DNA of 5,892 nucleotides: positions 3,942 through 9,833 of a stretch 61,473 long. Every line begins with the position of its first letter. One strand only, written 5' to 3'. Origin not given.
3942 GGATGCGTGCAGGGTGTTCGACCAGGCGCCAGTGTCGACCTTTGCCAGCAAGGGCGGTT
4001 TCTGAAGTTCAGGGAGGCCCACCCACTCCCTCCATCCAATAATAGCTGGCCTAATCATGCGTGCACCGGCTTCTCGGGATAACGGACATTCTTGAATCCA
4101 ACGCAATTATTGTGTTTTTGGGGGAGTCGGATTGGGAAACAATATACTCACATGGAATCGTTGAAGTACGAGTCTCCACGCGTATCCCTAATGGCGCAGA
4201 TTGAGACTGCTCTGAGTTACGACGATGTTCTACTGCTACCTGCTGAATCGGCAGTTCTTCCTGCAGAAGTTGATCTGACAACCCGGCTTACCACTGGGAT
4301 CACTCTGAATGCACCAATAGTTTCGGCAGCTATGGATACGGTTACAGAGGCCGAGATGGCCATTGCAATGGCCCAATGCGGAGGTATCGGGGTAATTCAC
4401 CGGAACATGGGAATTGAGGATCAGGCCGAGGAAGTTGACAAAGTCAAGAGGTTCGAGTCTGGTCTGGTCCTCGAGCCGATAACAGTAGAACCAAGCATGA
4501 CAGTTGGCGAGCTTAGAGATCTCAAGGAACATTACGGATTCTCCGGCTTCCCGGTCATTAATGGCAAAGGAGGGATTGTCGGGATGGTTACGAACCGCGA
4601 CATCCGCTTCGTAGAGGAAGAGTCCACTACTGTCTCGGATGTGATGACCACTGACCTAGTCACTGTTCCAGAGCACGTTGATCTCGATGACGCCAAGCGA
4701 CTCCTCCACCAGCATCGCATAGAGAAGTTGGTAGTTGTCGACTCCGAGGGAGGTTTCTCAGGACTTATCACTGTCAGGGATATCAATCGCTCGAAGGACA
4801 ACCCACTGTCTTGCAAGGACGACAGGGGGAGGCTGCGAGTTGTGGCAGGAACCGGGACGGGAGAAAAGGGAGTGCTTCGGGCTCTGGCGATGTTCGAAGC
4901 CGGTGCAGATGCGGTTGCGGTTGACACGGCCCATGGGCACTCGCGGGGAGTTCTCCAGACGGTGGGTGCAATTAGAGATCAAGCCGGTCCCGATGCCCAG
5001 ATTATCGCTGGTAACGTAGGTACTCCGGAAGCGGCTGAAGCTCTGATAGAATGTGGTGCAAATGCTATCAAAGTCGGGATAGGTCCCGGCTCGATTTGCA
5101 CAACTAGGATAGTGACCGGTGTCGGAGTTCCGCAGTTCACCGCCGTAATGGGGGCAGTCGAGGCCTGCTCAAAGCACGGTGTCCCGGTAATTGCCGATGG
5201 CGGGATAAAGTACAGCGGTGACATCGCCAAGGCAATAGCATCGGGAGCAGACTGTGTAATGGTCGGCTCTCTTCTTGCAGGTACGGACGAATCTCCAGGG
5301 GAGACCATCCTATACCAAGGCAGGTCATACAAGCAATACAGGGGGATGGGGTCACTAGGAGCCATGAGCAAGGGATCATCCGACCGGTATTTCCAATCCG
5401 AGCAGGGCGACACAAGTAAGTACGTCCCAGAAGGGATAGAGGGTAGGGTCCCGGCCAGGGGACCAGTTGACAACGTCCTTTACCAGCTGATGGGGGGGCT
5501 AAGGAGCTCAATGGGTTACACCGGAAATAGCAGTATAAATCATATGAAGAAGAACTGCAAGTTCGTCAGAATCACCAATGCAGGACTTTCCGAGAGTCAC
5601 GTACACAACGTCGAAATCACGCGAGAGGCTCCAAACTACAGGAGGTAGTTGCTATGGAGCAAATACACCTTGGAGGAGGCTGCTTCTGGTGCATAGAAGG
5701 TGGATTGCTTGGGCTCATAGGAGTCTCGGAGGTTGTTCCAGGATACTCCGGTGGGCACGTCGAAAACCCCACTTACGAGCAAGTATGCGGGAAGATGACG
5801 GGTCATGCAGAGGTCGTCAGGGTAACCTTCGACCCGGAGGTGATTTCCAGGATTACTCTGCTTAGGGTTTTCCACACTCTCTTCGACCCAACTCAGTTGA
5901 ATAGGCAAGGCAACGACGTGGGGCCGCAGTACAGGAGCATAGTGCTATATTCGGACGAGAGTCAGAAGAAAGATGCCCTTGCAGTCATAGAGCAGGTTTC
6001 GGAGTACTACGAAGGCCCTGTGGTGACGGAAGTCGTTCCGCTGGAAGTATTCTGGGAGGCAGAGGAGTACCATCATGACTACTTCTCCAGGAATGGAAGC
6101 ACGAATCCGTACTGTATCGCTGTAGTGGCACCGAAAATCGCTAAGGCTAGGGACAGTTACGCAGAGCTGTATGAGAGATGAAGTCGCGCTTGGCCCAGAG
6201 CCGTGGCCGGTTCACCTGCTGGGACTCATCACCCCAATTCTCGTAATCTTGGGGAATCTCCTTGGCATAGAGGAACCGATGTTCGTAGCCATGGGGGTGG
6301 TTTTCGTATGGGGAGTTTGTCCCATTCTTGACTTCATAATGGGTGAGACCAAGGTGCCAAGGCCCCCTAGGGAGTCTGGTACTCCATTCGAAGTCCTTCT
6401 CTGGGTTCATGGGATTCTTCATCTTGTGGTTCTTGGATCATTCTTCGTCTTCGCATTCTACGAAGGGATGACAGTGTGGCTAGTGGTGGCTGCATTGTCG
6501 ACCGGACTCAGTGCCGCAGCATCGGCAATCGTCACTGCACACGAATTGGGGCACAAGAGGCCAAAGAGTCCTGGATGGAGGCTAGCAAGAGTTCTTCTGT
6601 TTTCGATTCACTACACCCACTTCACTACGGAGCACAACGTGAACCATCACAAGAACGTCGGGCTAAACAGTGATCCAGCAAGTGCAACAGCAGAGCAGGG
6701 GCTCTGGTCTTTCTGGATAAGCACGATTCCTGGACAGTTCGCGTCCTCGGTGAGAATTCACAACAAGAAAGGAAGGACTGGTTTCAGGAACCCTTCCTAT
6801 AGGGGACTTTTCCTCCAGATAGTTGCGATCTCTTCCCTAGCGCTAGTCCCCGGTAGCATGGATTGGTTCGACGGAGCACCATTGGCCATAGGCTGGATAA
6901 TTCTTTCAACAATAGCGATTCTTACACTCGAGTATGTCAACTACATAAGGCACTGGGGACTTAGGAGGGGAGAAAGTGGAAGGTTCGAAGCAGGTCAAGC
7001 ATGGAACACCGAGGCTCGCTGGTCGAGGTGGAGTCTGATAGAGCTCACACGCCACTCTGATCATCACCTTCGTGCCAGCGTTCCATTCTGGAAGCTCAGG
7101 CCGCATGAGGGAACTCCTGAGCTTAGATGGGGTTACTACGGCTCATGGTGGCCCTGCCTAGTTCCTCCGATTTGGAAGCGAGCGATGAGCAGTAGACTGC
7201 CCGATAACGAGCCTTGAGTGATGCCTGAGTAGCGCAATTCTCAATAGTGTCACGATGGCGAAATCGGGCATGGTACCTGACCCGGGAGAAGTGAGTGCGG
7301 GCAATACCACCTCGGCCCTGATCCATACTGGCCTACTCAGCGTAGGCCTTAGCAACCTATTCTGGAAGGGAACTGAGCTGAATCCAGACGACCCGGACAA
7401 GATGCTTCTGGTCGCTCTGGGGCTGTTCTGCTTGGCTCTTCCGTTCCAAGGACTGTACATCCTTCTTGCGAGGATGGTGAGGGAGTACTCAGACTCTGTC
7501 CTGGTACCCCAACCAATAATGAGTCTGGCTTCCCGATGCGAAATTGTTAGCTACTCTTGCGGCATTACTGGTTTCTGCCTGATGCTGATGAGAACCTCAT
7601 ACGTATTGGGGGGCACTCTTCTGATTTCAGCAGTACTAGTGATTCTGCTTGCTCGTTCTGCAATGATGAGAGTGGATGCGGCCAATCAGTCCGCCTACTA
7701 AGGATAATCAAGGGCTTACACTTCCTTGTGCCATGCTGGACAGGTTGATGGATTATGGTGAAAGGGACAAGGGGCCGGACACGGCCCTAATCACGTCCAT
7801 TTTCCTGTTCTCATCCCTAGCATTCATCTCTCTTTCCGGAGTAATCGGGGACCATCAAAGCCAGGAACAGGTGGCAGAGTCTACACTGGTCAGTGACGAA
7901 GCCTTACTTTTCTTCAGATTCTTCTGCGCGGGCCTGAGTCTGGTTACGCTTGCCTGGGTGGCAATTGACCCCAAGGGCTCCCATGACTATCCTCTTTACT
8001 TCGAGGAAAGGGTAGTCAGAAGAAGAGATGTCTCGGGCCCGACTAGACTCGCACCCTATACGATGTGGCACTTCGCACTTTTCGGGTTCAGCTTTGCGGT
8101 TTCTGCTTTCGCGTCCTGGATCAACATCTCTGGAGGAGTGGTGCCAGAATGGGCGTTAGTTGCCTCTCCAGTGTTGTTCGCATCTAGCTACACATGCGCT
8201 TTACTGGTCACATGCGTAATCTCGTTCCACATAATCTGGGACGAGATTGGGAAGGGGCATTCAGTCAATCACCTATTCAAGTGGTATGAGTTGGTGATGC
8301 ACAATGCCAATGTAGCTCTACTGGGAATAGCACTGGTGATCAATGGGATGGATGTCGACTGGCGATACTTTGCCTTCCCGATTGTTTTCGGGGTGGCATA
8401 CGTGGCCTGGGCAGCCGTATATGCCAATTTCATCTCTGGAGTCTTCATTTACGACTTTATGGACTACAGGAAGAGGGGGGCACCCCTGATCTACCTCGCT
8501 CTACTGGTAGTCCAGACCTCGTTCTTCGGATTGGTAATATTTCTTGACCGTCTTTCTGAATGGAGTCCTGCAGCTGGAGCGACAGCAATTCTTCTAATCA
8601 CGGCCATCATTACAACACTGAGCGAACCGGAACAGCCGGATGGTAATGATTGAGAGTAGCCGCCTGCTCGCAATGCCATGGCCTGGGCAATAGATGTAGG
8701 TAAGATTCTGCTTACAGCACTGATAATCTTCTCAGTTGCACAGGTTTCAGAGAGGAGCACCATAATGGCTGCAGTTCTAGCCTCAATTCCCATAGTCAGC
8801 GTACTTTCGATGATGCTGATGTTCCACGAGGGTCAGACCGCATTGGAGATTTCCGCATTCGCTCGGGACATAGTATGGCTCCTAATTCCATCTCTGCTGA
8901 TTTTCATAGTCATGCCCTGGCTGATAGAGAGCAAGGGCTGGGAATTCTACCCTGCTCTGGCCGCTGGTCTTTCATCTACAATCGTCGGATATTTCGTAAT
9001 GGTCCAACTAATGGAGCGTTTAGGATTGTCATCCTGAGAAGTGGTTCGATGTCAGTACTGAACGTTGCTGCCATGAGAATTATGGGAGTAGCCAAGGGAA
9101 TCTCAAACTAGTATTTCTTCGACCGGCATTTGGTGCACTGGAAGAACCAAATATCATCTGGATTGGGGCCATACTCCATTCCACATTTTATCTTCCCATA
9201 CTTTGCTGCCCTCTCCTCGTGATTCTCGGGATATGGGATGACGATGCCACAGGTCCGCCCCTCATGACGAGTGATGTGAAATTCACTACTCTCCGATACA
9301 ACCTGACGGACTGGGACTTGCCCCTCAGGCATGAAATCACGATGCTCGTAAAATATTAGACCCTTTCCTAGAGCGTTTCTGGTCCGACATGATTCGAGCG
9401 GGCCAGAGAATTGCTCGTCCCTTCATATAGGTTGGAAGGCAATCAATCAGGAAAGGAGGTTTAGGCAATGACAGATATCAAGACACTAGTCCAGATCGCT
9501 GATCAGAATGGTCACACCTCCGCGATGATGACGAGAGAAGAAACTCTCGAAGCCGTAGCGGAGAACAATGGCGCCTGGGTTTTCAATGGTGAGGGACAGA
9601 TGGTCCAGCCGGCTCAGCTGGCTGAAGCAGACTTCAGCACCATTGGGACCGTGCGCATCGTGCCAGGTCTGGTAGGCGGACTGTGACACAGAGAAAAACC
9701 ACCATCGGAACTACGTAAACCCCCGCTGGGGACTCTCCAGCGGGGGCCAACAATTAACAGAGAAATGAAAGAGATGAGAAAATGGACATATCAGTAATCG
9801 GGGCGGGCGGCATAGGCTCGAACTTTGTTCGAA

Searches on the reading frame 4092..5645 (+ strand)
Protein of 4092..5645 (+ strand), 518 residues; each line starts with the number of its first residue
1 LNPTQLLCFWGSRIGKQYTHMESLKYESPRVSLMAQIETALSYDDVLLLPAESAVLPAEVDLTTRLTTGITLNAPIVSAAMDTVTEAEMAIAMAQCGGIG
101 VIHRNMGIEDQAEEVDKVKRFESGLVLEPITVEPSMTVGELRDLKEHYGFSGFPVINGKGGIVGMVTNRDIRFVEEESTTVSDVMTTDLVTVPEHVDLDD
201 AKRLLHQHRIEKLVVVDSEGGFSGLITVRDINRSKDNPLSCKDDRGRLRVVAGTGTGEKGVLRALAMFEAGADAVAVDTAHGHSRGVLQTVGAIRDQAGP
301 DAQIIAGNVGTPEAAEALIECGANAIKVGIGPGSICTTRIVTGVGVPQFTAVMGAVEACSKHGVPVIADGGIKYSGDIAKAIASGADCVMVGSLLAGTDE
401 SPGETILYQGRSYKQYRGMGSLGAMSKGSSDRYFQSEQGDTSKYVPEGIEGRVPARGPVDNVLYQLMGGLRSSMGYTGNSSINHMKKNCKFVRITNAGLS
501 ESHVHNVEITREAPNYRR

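Call 8: search_protein_families(library=pfam, proteins=[window:4092-5645:+], max_evalue=0.01)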
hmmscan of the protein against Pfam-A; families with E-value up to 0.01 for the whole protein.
window:4092-5645:+ (518 aa): 7 families
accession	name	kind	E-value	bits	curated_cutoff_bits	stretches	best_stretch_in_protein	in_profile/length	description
PF00478.31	IMPDH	-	4.2e-157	523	25.6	1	40-505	1-345/345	IMP dehydrogenase / GMP reductase domain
PF00571.33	CBS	-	5.7e-22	78.2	24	2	181-232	1-52/57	CBS domain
PF03060.21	NMO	-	1.3e-09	38.3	28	1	309-406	143-236/331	Nitronate monooxygenase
PF01070.24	FMN_dh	-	2.9e-06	27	24.9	1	303-393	220-303/350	FMN-dependent dehydrogenase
PF01645.23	Glu_synthase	-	0.0019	17.9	20.4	1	337-393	245-305/369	Conserved region in glutamate synthase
PF04131.20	NanE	-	0.0063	16.2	27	0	356-396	137-177/192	Putative N-acetylmannosamine-6-phosphate epimerase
PF05690.20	ThiG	-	0.0089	15.8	23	1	314-400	136-212/247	Thiazole biosynthesis protein ThiG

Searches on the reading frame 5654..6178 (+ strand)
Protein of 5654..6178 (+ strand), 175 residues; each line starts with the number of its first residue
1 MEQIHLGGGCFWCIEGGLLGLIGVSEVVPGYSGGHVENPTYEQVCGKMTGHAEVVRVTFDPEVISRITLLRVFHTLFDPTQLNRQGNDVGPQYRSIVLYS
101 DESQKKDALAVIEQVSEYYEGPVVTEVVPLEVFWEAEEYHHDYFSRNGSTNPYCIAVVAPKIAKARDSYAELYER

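Call 8: search_protein_families(library=pfam, proteins=[window:5654-6178:+], max_evalue=0.01)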
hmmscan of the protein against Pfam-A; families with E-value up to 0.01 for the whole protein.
window:5654-6178:+ (175 aa): 1 family
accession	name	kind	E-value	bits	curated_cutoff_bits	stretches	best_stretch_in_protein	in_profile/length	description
PF01625.27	PMSR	-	1.2e-54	185.2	23.7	1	4-154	2-152/153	Peptide methionine sulfoxide reductase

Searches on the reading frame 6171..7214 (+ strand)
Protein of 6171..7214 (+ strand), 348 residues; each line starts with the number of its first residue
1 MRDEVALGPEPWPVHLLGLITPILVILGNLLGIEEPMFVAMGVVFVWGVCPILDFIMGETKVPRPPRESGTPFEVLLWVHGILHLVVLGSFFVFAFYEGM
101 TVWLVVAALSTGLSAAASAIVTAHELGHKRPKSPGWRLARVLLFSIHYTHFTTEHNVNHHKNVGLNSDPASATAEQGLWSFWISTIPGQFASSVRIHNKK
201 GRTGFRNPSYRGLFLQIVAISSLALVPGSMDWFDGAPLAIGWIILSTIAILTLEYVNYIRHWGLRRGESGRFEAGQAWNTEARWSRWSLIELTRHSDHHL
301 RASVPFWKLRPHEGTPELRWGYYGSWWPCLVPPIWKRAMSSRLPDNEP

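Call 8: search_protein_families(library=pfam, proteins=[window:6171-7214:+], max_evalue=0.01)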
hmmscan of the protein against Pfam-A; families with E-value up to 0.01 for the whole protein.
window:6171-7214:+ (348 aa): 1 family
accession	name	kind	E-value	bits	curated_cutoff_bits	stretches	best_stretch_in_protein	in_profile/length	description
PF00487.30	FA_desaturase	-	2.1e-24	87.1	29.7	1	102-312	2-234/253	Fatty acid desaturase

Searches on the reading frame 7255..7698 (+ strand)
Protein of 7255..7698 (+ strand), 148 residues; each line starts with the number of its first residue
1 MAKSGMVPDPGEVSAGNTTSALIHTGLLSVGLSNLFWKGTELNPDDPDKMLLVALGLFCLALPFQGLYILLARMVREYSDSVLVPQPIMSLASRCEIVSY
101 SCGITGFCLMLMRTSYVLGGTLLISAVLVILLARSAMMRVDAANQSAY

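Call 8: search_protein_families(library=pfam, proteins=[window:7255-7698:+], max_evalue=0.01)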
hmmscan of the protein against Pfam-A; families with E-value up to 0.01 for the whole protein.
window:7255-7698:+ (148 aa): 0 families

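Call 11: search_protein_families(library=ncbifam, proteins=[window:7255-7698:+], max_evalue=0.1)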
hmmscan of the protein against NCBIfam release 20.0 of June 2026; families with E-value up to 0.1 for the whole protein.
window:7255-7698:+ (148 aa): 1 family
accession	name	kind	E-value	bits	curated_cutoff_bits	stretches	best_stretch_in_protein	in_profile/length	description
NF002493.1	PRK01816.1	equivalog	0.064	13.3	75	1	53-82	65-94/143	terminus macrodomain insulation protein YfbV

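Call 85: search_protein_families(library=pfam, proteins=[window:7255-7698:+], max_evalue=1)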
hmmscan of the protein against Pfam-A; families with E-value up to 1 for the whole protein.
window:7255-7698:+ (148 aa): 3 families
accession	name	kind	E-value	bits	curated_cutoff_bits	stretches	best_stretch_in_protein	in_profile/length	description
PF04217.19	DUF412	-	0.052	14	23.6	1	52-74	64-86/141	Protein of unknown function, DUF412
PF00415.24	RCC1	-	0.2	12.7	21.7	1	80-103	21-43/50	Regulator of chromosome condensation (RCC1) repeat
PF22571.1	LiaI-LiaF-TM_PspC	-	0.33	11.1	27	1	21-75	48-106/142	PspC transmembrane region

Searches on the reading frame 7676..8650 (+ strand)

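Call 8: search_protein_families(library=pfam, proteins=[window:7676-8650:+], max_evalue=0.01)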
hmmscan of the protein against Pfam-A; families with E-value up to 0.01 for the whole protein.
window:7676-8650:+ (325 aa): 0 families

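Call 11: search_protein_families(library=ncbifam, proteins=[window:7676-8650:+], max_evalue=0.1)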
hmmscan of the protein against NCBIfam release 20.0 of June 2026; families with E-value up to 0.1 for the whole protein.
window:7676-8650:+ (325 aa): 1 family
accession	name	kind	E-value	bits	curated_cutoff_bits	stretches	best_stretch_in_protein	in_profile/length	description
NF038065.1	Pr6Pr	domain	0.00032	20.9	30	1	181-292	49-161/162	Pr6Pr family membrane protein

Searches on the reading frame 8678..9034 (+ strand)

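Call 8: search_protein_families(library=pfam, proteins=[window:8678-9034:+], max_evalue=0.01)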
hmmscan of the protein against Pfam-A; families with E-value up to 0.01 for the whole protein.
window:8678-9034:+ (119 aa): 0 families

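Call 11: search_protein_families(library=ncbifam, proteins=[window:8678-9034:+], max_evalue=0.1)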
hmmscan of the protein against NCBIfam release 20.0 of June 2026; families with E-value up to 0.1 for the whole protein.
window:8678-9034:+ (119 aa): 5 families
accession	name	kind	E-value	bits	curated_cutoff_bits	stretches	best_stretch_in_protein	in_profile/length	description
NF006749.0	PRK09272.1-2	subfamily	5.9e-31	107.1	119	1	9-118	7-115/116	hypothetical protein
NF006751.0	PRK09272.1-4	subfamily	2.6e-16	60.1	154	1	2-117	2-113/116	hypothetical protein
NF006752.0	PRK09272.1-5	equivalog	1.3e-08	35.1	162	1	9-107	6-104/110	hypothetical protein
NF006750.0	PRK09272.1-3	equivalog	1.9e-08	34.7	101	1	7-110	4-104/112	hypothetical protein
NF006748.0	PRK09272.1-1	equivalog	6.1e-07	30.1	181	1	9-82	6-80/109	hypothetical protein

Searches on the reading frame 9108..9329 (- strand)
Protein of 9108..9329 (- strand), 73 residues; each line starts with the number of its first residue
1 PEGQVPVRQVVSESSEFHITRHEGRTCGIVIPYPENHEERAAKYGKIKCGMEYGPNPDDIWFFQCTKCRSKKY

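Call 85: search_protein_families(library=pfam, proteins=[window:9108-9329:-], max_evalue=1)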
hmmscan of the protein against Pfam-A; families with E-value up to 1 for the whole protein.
window:9108-9329:- (73 aa): 1 family
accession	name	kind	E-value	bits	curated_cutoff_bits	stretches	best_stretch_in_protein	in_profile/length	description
PF18256.6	HscB_4_cys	-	0.11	12.8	26.2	1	48-69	5-24/27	Co-chaperone HscB tetracysteine metal binding motif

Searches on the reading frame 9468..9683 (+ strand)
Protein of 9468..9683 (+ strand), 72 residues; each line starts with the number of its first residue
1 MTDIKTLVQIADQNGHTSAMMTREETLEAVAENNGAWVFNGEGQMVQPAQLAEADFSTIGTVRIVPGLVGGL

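Call 51: search_protein_families(library=padloc, proteins=[window:9468-9683:+], max_evalue=0.1)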
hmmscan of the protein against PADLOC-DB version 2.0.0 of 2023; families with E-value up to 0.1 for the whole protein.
window:9468-9683:+ (72 aa): 0 families

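Call 85: search_protein_families(library=pfam, proteins=[window:9468-9683:+], max_evalue=1)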
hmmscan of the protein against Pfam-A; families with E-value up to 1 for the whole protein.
window:9468-9683:+ (72 aa): 1 family
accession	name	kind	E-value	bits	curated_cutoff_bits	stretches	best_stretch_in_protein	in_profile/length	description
PF21268.3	Helic-prim_T7_N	-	0.21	12.3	27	1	15-53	1-38/59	Bacteriophage T7 DNA helicase/primase, N-terminal a+b fold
